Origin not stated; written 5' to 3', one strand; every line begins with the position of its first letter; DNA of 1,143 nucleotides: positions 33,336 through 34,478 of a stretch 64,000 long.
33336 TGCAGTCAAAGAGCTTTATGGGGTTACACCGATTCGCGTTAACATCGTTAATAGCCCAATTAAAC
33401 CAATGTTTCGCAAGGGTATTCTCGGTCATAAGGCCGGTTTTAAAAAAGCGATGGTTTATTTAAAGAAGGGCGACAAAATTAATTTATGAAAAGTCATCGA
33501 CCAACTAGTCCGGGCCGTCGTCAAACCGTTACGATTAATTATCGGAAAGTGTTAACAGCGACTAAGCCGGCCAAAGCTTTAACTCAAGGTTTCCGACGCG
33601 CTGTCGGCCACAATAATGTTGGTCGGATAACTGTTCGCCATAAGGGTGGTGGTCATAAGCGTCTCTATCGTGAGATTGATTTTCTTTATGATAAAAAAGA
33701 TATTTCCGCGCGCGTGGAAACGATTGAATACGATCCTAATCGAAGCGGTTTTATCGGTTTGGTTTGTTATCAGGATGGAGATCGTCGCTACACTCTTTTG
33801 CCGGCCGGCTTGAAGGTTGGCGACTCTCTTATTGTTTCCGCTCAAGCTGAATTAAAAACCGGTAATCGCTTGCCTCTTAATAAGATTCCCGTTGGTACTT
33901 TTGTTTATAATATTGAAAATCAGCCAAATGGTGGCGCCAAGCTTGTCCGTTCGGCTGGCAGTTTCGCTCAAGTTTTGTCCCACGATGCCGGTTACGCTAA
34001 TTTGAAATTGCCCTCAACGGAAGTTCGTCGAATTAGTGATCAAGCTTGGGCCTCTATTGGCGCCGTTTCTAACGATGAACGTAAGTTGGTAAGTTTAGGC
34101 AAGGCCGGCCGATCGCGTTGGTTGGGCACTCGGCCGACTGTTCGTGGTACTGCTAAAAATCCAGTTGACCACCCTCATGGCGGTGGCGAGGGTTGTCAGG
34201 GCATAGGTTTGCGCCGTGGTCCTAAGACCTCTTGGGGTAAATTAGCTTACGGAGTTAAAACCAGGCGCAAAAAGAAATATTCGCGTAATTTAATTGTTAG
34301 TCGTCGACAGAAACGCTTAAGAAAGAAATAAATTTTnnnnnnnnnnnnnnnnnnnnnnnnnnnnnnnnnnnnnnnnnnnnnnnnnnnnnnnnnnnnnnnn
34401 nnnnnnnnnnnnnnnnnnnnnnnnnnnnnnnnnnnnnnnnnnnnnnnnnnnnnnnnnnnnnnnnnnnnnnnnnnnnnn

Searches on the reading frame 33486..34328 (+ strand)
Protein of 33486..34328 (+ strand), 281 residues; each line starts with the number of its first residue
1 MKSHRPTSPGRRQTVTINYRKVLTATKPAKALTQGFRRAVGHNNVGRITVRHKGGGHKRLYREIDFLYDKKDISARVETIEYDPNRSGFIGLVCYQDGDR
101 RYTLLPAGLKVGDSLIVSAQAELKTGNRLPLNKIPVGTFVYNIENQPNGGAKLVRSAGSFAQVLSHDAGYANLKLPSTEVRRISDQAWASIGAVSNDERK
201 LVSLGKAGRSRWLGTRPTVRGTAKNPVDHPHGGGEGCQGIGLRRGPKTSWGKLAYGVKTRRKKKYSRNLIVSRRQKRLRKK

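Call 9: find_related_loci(query=window:33486-34328:+, collection=genome_contigs, flank=4000)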
Query window:33486-34328:+ (281 aa) in genome_contigs; peptide patterns used: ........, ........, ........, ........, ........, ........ (x = any residue, [..] = any of these).
257 stretches matched a pattern; 108 encode a relative of the query (tblastn E <= 1e-3); the best 80 are kept; 80 distinct loci.
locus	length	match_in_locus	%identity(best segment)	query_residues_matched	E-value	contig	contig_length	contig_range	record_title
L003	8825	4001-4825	65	1-275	9e-117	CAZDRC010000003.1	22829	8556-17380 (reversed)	MAG TPA_asm: uncultured Candidatus Saccharibacteria bacterium isolate SRP062349_co2_85 genome assembly, contig: NODE_121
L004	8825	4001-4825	64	1-275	5e-115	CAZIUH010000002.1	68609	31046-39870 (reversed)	MAG TPA_asm: uncultured Candidatus Saccharibacteria bacterium isolate SRP178699_co1_126 genome assembly, contig: NODE_30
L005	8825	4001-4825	66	1-275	1e-114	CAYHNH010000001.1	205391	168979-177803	MAG TPA_asm: uncultured Candidatus Saccharibacteria bacterium isolate ERP119705_co13_543 genome assembly, contig: NODE_3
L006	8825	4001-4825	66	1-275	3e-114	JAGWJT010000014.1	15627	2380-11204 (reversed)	MAG: Patescibacteria group bacterium isolate REEB144 contig-150_4495, whole genome shotgun sequence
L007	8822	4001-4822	63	1-275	8e-114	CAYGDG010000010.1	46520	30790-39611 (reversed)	MAG TPA_asm: uncultured Candidatus Saccharibacteria bacterium isolate ERP113451_co1_245 genome assembly, contig: NODE_67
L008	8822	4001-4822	65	1-275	1e-113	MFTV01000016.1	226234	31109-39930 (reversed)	MAG: Candidatus Nomurabacteria bacterium RIFCSPHIGHO2_02_40_30 rifcsphigho2_02_sub10_scaffold_8, whole genome shotgun se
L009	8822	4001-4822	65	1-275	2e-113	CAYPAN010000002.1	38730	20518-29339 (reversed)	MAG TPA_asm: uncultured Candidatus Saccharibacteria bacterium isolate binchicken_co241_293 genome assembly, contig: NODE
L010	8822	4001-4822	67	1-274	2e-113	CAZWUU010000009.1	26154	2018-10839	MAG TPA_asm: uncultured Candidatus Saccharibacteria bacterium isolate SRP300315_co1_24 genome assembly, contig: NODE_948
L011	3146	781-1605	65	1-275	4e-116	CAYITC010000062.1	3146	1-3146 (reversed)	MAG TPA_asm: uncultured Candidatus Saccharibacteria bacterium isolate ERP119705_co3_805 genome assembly, contig: NODE_46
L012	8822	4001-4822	65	1-275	4e-113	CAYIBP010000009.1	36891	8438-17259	MAG TPA_asm: uncultured Candidatus Saccharibacteria bacterium isolate ERP119705_co1_115 genome assembly, contig: NODE_10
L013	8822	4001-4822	63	1-275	1e-112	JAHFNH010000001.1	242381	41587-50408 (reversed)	MAG: Candidatus Nomurabacteria bacterium isolate nzgw476 NODE_20_length_242382_cov_6.510111, whole genome shotgun sequen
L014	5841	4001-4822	65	1-275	1e-112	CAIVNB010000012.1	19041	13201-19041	uncultured bacterium isolate AlinenLipids_bin-5200 genome assembly, contig: bin-5200:12/88, whole genome shotgun sequenc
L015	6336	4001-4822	64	1-275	2e-112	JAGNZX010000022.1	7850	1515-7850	MAG: Candidatus Paceibacterota bacterium isolate Go_Eff_bin_87 Go_Eff_24676_length_7850_cov_7.723683, whole genome shotg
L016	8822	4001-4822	65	1-275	1e-112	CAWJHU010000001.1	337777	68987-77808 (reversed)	MAG: Candidatus Nomurabacteria bacterium isolate MFD03726.bin.1.76 genome assembly, contig: contig_15232, whole genome s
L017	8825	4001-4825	65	1-275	3e-112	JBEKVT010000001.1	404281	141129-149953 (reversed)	MAG: Minisyncoccia bacterium isolate SPRUCE 610 SPRUCE_610_1, whole genome shotgun sequence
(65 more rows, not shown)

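Call 26: find_related_loci(query=A2, collection=metagenome_contigs, flank=6000)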
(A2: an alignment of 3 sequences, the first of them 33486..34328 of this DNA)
Query A2 (281 aa) in metagenome_contigs; peptide patterns used: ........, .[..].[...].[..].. (x = any residue, [..] = any of these).
600 stretches matched a pattern (row limit reached: there are more); 567 encode a relative of the query (tblastn E <= 1e-3); the best 80 are kept; 80 distinct loci.
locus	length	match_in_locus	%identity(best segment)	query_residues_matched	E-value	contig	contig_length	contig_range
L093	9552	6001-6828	69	1-277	7e-121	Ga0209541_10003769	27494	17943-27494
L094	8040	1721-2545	66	1-275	1e-119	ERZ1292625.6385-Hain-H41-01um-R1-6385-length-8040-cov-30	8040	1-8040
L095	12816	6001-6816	66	1-272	7e-118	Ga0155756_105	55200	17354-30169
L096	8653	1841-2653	68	1-272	1e-117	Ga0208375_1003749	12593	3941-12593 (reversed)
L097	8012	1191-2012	65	1-275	2e-116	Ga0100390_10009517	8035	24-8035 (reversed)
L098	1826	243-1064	67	1-275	5e-123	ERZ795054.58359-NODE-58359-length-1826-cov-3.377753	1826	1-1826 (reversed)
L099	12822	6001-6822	64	1-274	3e-115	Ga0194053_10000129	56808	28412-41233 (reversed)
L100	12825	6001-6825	64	1-275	4e-115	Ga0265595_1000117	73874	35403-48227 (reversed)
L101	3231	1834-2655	64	1-275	8e-117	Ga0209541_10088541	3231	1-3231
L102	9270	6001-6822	65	1-275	8e-113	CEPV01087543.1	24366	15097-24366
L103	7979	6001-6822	64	1-275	1e-112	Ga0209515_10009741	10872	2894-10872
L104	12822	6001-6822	64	1-275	3e-112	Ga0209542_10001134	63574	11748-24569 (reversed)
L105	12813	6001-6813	66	1-271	6e-112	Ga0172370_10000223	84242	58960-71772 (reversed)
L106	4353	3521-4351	63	1-277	2e-112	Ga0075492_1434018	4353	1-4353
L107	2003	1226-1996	71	1-258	2e-118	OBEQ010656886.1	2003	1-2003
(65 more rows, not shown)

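Call 51: search_protein_families(library=pfam, proteins=[L096:4413-6695:+, L096:3637-4251:+, L096:2811-3479:+], max_evalue=0.1)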
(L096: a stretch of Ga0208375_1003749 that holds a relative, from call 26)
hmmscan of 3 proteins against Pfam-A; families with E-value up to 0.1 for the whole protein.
L096:4413-6695:+ (761 aa): 1 family
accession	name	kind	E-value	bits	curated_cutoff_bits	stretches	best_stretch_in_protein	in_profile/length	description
PF10342.15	Kre9_KNH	-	0.013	16.6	24.6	0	497-578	1-80/94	Kre9/KNH-like N-terminal Ig-like domain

L096:3637-4251:+ (205 aa): 1 family
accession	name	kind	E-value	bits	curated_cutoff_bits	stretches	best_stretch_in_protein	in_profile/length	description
PF13405.12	EF-hand_6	-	0.0084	16.2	25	0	106-127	5-26/30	EF-hand domain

L096:2811-3479:+ (223 aa): 1 family
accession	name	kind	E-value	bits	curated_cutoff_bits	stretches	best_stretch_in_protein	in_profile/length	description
PF01797.21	Y1_Tnp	-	1.1e-07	32.4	23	1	70-144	40-119/121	Transposase IS200 like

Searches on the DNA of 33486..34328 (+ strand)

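Call 41: search_rna_families(sources=[L015, L035, L021, L022, L023, L028, L031, L046, L024, L030, L042, L001], threshold=gathering)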
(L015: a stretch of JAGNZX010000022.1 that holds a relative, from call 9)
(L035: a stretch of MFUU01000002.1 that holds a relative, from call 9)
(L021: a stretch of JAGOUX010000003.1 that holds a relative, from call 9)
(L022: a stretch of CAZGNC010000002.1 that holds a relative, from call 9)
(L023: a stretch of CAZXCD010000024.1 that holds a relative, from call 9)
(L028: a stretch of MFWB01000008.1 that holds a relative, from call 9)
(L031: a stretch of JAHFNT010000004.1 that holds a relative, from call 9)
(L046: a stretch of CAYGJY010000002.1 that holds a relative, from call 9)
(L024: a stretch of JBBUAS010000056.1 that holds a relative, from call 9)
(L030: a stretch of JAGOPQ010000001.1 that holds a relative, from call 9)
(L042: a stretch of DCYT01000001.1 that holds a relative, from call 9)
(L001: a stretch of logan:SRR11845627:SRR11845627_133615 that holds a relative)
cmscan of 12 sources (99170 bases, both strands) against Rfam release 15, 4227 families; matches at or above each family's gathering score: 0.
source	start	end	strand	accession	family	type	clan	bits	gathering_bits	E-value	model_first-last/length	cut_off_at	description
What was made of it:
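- Tried and rejected: Rfam found nothing (call 41).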
